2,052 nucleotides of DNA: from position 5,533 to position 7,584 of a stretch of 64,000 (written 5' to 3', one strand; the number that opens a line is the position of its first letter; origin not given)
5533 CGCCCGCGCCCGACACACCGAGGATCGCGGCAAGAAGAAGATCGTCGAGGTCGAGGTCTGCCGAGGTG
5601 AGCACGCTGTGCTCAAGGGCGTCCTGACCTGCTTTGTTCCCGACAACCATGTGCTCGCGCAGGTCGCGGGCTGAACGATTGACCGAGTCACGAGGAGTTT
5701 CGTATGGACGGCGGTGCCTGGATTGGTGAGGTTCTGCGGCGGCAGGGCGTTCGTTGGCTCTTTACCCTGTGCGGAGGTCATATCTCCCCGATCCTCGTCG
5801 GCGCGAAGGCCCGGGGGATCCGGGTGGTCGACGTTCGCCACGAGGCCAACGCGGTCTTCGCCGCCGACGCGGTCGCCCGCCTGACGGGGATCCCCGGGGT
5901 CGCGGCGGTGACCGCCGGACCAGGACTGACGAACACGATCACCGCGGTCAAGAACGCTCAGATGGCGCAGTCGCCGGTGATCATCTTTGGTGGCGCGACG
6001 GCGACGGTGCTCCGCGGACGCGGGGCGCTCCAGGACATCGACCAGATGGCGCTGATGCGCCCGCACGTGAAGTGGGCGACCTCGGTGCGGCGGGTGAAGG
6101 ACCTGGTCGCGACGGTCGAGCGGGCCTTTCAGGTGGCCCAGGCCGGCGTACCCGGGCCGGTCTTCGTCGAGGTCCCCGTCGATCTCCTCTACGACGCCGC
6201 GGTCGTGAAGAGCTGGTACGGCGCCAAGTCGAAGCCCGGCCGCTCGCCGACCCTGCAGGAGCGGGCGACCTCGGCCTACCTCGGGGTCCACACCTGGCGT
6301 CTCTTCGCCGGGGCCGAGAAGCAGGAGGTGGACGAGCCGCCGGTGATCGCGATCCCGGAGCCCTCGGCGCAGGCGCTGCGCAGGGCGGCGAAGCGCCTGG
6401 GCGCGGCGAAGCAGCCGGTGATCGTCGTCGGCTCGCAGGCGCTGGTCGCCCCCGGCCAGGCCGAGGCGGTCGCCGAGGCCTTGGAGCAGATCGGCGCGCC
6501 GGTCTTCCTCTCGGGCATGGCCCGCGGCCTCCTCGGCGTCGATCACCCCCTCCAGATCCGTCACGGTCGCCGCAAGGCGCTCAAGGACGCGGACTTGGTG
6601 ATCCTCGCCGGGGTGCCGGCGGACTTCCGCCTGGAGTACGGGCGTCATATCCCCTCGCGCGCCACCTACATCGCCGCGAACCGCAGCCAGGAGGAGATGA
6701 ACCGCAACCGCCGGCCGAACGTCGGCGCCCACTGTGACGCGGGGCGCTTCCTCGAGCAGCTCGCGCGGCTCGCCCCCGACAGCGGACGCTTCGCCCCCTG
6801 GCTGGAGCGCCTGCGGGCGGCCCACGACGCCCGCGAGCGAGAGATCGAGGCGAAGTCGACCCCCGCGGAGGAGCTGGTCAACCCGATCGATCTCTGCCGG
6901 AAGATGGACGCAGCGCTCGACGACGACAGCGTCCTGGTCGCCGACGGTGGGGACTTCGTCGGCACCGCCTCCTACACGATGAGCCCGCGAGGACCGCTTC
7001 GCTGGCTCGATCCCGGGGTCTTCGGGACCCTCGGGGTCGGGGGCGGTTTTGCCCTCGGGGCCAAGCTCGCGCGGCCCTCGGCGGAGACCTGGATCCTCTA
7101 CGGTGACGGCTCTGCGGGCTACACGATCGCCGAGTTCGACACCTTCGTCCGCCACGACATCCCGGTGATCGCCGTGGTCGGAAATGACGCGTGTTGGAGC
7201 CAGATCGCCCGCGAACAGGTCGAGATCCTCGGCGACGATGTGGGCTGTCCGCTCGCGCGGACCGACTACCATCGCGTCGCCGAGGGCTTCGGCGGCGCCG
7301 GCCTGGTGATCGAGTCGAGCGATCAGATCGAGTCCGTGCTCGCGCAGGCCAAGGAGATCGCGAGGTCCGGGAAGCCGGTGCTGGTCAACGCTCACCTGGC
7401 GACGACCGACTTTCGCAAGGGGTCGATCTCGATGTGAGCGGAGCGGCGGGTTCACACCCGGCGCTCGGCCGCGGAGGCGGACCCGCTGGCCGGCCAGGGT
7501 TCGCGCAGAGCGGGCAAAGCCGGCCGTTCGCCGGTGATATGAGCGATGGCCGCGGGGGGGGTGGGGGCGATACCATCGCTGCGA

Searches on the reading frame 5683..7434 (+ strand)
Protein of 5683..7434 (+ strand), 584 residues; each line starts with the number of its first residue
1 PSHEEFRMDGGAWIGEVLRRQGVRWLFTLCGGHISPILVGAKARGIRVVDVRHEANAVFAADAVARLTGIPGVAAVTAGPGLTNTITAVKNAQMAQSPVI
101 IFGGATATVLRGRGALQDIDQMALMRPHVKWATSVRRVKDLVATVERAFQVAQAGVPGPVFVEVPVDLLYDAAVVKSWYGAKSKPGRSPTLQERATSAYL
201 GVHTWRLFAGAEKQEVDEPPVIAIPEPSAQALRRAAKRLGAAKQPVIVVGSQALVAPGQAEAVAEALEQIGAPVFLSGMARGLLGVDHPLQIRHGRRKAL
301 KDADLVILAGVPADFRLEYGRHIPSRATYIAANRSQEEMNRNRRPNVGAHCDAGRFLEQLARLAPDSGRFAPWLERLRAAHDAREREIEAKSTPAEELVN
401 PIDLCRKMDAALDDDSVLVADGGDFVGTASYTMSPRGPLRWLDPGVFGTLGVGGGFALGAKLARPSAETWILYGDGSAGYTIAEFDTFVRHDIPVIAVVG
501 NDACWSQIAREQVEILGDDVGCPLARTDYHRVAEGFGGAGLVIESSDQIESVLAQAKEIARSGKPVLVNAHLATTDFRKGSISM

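Call 68: search_protein_families(library=pfam, proteins=[window:5683-7434:+], max_evalue=0.0001)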
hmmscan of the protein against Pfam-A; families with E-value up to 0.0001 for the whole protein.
window:5683-7434:+ (584 aa): 3 families
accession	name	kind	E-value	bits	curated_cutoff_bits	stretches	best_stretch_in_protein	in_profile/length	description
PF02776.23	TPP_enzyme_N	-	2.1e-34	118.3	26.8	1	8-124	1-119/119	Thiamine pyrophosphate enzyme, N-terminal TPP binding domain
PF02775.26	TPP_enzyme_C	-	1.7e-28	99.7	21.9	1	422-569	2-150/151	Thiamine pyrophosphate enzyme, C-terminal TPP binding domain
PF00205.28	TPP_enzyme_M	-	3.4e-22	79.1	30.4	1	233-360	2-137/137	Thiamine pyrophosphate enzyme, central domain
